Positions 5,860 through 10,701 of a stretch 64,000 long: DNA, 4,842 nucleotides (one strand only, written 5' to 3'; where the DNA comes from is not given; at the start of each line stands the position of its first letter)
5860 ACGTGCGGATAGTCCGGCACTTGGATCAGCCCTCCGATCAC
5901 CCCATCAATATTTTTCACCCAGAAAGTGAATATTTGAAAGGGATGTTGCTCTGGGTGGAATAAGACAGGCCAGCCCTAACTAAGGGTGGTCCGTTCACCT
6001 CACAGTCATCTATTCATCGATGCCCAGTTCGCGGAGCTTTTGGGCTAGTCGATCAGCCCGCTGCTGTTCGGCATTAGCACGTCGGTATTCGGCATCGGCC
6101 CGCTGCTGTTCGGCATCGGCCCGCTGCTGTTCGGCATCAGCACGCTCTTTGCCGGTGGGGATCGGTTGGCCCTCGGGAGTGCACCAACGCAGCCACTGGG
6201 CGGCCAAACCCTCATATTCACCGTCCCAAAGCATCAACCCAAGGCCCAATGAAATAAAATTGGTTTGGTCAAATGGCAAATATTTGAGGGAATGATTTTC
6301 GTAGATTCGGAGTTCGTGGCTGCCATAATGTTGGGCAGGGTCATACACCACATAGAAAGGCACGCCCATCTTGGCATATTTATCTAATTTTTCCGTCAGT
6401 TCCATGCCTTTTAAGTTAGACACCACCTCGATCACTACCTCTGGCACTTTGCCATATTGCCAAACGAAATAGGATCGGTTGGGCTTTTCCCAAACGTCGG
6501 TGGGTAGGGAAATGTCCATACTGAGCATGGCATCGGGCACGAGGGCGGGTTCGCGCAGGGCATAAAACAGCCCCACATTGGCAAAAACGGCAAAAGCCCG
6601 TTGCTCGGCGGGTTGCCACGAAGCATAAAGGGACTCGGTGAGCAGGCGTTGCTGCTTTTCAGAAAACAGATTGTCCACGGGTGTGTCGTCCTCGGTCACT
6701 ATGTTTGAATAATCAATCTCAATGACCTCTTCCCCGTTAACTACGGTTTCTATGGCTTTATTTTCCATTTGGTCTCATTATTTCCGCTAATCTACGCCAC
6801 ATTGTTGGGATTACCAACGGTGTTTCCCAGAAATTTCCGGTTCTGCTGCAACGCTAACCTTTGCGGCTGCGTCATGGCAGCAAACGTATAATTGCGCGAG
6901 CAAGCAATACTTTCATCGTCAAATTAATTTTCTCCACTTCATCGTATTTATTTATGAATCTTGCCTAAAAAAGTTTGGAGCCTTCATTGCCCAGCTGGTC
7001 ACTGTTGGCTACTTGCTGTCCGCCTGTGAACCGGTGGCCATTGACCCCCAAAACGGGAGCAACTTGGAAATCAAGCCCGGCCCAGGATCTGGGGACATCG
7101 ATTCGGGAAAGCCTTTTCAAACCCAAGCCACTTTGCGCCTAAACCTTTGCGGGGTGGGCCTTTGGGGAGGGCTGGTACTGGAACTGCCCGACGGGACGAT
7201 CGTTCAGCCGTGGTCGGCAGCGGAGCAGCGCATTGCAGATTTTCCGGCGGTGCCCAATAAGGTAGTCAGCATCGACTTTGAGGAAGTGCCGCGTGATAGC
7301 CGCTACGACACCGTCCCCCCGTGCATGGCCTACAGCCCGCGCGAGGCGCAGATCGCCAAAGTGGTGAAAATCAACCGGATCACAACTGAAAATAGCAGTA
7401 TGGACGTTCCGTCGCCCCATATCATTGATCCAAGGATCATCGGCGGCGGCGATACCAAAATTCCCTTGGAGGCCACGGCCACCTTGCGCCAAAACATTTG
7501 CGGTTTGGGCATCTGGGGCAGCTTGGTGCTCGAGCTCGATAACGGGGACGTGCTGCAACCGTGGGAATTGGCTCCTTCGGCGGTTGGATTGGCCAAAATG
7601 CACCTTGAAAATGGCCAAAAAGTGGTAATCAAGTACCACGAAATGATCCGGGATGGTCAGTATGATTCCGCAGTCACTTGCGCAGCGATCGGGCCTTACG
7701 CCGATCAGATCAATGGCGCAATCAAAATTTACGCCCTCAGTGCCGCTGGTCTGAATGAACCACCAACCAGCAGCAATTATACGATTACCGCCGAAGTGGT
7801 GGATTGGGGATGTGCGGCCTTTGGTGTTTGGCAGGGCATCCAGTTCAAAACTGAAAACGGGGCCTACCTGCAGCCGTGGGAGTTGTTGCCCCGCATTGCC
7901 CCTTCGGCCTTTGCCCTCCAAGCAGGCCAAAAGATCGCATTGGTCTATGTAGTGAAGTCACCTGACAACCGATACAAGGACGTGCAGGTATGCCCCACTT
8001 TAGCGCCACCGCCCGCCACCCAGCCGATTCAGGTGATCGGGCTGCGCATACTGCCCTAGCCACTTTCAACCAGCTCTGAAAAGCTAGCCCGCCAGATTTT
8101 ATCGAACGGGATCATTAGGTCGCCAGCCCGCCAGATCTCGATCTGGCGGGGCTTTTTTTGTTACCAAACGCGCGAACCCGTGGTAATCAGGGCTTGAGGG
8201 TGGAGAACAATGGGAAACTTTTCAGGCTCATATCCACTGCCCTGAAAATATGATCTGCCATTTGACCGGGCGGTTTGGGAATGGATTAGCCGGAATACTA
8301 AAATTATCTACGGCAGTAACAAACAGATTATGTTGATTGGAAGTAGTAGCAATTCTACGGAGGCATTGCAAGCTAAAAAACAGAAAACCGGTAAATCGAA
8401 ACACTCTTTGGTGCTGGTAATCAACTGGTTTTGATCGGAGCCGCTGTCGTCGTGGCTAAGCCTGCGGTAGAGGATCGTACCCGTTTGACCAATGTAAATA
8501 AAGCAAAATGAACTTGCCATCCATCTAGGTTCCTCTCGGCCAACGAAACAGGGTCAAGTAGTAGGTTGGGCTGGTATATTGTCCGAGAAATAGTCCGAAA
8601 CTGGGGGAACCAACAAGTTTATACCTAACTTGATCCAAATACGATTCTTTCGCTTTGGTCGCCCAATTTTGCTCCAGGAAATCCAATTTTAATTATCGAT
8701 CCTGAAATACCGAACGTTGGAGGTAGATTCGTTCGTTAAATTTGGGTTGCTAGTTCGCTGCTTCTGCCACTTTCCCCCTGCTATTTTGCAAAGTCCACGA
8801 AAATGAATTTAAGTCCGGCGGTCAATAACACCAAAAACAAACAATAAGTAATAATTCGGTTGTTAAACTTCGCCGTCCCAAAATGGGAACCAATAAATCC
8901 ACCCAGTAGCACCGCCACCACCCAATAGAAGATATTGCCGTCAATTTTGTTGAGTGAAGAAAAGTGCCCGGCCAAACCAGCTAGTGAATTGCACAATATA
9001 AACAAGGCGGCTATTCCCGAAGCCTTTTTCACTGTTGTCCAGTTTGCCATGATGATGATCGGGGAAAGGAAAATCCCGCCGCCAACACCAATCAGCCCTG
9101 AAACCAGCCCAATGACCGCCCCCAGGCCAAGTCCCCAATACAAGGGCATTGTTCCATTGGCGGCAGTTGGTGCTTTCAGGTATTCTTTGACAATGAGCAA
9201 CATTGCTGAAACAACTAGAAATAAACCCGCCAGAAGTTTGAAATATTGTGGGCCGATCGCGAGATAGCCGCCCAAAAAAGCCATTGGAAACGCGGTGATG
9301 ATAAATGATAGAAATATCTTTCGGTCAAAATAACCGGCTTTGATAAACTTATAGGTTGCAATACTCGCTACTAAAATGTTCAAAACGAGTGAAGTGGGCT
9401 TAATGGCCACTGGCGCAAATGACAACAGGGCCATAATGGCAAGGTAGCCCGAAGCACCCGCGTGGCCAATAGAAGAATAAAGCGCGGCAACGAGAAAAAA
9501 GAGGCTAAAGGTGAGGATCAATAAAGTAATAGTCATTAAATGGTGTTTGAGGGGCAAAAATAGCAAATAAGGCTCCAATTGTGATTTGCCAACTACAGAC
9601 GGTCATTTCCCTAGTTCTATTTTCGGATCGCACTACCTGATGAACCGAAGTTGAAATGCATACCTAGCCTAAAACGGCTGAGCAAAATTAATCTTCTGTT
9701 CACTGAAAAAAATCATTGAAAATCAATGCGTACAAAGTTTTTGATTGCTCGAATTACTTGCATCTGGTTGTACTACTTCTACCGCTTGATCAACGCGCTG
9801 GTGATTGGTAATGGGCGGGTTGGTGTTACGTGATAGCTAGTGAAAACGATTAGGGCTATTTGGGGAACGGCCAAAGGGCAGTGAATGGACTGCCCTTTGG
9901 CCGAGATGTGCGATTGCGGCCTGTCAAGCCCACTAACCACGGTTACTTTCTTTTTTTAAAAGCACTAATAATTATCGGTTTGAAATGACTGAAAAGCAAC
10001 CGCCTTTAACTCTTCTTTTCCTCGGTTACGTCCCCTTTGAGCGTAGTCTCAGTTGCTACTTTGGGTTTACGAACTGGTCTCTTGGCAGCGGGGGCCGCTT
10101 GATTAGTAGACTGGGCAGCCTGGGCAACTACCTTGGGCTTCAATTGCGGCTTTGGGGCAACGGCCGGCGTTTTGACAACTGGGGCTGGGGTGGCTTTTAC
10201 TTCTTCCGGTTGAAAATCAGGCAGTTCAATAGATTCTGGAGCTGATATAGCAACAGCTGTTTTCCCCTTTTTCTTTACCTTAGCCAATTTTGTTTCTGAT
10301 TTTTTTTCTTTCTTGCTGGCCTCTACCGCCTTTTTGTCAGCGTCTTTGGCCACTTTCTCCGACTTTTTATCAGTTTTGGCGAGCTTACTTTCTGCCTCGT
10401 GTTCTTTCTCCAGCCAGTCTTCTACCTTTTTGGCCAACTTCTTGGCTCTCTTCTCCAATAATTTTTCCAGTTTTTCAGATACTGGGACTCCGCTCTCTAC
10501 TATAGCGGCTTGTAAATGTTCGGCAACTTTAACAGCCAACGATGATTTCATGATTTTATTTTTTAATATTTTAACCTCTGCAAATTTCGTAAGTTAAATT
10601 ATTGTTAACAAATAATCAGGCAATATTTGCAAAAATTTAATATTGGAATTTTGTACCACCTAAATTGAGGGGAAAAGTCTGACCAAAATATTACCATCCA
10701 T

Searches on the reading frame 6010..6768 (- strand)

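Call 86: search_protein_families(library=pfam, proteins=[window:6010-6768:-], max_evalue=0.001)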
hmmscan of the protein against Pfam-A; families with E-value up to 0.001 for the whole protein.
window:6010-6768:- (252 aa): 1 family
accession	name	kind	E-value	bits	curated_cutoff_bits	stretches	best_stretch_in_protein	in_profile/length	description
PF05685.18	Uma2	-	1.5e-11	44.5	27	1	34-146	30-133/172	Putative restriction endonuclease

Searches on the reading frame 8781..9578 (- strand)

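Call 86: search_protein_families(library=pfam, proteins=[window:8781-9578:-], max_evalue=0.001)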
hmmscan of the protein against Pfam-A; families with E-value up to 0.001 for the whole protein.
window:8781-9578:- (265 aa): 1 family
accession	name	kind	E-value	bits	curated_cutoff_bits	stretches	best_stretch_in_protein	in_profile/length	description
PF01925.25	TauE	-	1.6e-29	103.7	32.6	1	25-257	3-236/237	Sulfite exporter TauE/SafE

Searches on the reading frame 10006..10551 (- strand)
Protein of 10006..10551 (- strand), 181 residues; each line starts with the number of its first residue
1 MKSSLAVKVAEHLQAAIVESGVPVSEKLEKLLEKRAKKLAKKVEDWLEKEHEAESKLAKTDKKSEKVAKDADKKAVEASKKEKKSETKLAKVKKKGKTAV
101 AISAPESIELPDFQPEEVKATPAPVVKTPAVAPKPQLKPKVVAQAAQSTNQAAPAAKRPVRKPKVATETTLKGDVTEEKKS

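Call 86: search_protein_families(library=pfam, proteins=[window:10006-10551:-], max_evalue=0.001)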
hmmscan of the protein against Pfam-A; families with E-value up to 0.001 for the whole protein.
window:10006-10551:- (181 aa): 1 family
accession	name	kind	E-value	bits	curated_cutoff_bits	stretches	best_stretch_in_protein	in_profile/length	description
PF24414.1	DUF7547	-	0.0007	20.1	27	0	11-89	106-187/209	Family of unknown function (DUF7547)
